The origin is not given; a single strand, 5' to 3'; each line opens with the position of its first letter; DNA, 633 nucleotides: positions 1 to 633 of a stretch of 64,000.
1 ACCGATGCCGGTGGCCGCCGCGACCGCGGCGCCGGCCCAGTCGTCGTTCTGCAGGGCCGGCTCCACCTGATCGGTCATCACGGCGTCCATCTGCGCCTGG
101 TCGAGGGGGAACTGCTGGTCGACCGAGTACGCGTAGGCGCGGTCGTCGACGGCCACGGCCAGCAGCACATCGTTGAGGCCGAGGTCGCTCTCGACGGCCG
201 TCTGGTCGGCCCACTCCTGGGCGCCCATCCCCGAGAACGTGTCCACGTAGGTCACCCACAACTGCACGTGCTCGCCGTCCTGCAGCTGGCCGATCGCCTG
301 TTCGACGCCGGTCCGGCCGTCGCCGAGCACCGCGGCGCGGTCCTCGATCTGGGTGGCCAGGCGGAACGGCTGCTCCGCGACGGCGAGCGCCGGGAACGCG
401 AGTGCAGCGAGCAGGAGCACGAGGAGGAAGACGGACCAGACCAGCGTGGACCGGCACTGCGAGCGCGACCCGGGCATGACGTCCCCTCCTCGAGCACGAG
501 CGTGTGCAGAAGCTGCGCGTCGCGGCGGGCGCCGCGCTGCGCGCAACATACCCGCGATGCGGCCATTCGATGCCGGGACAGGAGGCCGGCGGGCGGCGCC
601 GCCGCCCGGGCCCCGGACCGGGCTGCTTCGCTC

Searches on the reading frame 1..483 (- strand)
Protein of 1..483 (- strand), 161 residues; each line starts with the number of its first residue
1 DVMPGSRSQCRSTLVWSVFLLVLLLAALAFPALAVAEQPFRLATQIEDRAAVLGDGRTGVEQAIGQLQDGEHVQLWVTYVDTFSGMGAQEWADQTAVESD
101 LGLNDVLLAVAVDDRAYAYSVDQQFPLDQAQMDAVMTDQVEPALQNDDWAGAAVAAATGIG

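Call 74: search_protein_families(library=pfam, max_evalue=0.0001, proteins=[window:1-483:-])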
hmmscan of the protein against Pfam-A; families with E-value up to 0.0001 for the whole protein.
seq(161 aa): 1 family
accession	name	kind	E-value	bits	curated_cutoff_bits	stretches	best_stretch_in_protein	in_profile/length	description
PF04536.20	TPM_phosphatase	-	2.5e-17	63.5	22.1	1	47-160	2-122/125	TPM domain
